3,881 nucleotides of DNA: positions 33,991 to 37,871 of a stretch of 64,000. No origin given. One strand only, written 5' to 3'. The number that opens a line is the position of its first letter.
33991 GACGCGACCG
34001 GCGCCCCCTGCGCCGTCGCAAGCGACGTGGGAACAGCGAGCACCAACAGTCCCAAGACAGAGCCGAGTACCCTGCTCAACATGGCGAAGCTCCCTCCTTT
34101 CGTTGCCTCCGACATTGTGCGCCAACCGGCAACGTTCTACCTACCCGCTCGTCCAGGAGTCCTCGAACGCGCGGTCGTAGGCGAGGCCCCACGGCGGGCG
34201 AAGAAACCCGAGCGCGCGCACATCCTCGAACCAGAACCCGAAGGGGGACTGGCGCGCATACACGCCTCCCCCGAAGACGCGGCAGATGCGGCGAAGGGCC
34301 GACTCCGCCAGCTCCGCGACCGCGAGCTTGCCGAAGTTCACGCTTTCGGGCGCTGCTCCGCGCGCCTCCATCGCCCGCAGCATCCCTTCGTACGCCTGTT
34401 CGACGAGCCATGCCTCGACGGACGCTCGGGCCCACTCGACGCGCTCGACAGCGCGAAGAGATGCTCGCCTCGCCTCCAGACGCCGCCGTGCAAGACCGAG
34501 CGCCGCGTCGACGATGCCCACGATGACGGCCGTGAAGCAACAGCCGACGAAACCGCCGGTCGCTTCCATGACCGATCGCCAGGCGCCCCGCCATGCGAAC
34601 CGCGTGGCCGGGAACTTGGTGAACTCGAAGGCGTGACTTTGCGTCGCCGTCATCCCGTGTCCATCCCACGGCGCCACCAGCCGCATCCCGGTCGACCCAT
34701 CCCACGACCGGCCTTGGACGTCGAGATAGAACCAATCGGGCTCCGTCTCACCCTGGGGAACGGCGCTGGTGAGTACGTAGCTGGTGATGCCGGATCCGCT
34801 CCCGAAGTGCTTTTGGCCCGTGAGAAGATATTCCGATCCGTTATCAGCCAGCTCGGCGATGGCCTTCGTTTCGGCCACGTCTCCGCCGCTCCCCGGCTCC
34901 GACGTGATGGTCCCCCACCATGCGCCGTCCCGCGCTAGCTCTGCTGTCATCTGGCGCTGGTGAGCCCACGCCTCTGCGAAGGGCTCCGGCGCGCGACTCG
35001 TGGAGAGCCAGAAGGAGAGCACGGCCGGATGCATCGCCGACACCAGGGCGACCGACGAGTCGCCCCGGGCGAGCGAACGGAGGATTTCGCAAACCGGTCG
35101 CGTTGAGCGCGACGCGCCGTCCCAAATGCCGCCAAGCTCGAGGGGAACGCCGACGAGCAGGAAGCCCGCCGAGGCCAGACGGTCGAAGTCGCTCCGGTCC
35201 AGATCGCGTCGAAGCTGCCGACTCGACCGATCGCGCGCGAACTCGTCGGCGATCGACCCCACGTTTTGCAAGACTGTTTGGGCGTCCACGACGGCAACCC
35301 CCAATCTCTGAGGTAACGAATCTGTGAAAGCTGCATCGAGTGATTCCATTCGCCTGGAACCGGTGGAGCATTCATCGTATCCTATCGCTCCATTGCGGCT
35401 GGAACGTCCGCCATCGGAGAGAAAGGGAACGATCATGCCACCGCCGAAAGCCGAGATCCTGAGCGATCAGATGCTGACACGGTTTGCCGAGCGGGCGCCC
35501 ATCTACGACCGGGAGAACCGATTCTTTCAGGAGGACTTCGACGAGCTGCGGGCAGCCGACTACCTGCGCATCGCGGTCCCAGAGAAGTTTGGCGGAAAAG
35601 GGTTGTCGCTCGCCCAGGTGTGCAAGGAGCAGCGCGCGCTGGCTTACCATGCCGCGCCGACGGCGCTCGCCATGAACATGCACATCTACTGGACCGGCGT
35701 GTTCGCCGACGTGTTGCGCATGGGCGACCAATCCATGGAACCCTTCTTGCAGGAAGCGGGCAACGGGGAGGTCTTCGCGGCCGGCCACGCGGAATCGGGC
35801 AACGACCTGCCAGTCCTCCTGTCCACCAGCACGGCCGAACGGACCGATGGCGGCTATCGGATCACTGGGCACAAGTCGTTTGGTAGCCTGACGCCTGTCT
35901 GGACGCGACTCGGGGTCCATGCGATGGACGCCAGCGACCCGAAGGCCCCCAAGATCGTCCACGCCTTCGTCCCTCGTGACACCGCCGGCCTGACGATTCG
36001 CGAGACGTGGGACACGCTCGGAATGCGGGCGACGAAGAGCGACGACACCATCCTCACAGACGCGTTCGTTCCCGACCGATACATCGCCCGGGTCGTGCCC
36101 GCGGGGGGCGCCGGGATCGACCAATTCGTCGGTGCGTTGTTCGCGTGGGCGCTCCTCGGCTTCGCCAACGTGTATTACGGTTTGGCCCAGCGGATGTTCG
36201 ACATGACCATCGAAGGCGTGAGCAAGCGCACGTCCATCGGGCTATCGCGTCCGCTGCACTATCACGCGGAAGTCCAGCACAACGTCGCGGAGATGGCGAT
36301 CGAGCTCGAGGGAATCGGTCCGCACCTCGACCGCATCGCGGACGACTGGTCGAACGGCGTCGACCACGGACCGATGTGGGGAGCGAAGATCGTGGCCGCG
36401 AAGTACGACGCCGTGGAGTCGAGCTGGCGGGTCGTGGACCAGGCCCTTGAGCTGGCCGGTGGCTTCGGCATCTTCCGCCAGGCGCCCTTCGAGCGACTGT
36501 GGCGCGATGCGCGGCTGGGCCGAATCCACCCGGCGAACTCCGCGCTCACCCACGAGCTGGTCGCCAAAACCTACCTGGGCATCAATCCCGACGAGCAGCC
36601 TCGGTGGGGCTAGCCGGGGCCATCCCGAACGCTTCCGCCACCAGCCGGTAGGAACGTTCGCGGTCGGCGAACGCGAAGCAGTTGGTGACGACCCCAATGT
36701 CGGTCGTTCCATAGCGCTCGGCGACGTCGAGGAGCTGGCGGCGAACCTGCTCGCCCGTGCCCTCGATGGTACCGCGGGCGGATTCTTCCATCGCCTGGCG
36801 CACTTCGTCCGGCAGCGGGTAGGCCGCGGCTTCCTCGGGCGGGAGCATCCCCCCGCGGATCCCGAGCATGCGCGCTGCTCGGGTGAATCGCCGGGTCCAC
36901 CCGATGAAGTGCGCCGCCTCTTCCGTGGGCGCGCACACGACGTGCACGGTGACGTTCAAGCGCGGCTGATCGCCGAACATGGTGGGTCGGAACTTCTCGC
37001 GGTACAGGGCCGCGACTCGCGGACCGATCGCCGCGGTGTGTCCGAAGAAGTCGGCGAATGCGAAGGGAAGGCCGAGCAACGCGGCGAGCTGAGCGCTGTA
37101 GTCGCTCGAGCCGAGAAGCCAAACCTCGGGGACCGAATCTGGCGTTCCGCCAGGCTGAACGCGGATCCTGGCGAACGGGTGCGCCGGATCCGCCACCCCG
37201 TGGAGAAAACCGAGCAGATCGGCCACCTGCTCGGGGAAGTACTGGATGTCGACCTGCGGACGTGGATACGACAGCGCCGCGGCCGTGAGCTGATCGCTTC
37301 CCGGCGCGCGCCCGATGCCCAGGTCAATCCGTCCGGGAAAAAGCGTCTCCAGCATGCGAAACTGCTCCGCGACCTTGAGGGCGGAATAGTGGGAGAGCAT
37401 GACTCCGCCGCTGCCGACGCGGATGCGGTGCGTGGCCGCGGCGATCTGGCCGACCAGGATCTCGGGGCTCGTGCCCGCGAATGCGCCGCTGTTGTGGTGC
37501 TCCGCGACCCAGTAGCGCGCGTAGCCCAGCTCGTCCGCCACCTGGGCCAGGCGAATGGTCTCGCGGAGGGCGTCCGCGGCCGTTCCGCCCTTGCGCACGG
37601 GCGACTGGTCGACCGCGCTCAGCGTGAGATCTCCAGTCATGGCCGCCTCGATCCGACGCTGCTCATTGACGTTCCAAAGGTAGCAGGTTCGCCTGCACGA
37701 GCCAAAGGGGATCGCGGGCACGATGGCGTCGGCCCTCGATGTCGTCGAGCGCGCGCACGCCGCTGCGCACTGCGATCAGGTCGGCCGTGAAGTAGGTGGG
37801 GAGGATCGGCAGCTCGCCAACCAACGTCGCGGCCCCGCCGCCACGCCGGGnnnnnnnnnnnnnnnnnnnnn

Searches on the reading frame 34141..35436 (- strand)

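Call 54: search_protein_families(library=pfam, proteins=[window:34141-35436:-], max_evalue=0.001)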
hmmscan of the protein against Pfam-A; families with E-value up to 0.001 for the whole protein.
window:34141-35436:- (431 aa): 2 families
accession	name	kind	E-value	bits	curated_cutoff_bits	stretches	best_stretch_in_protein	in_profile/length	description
PF02770.24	Acyl-CoA_dh_M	-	4.5e-08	33.6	33.3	1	178-274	4-96/97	Acyl-CoA dehydrogenase, middle domain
PF00441.29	Acyl-CoA_dh_1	-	0.00014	22.5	22.4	1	304-410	25-132/150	Acyl-CoA dehydrogenase, C-terminal domain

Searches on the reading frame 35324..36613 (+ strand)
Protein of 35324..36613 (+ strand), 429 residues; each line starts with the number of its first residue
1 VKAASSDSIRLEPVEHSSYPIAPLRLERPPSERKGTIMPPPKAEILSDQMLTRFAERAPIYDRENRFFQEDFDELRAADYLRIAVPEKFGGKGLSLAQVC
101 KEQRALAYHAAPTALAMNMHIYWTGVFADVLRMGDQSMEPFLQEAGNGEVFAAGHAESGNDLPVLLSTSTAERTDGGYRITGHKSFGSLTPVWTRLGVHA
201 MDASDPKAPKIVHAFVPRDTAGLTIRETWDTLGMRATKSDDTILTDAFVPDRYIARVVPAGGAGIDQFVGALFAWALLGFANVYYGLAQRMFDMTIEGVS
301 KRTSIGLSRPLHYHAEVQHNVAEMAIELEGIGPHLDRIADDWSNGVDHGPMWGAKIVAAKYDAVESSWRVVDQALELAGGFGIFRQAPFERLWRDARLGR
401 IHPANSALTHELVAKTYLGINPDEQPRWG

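Call 54: search_protein_families(library=pfam, proteins=[window:35324-36613:+], max_evalue=0.001)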
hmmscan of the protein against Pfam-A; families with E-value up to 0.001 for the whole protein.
window:35324-36613:+ (429 aa): 4 families
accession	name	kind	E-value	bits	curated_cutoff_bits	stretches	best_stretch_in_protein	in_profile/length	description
PF00441.29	Acyl-CoA_dh_1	-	1.8e-17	64.3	22.4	1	264-413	3-145/150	Acyl-CoA dehydrogenase, C-terminal domain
PF08028.16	Acyl-CoA_dh_2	-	2.9e-16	60.4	22.7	1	278-405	1-132/134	Acyl-CoA dehydrogenase, C-terminal domain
PF02770.24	Acyl-CoA_dh_M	-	1.4e-09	38.5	33.3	1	158-246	9-96/97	Acyl-CoA dehydrogenase, middle domain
PF02771.21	Acyl-CoA_dh_N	-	6.3e-06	27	22.9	1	54-121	19-86/113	Acyl-CoA dehydrogenase, N-terminal domain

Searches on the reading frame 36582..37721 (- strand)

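Call 54: search_protein_families(library=pfam, proteins=[window:36582-37721:-], max_evalue=0.001)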
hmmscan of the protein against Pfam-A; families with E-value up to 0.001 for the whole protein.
window:36582-37721:- (379 aa): 1 family
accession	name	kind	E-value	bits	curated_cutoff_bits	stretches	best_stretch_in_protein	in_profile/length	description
PF00296.26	Bac_luciferase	-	1.4e-33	117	27.9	1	45-337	14-311/314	Luciferase-like monooxygenase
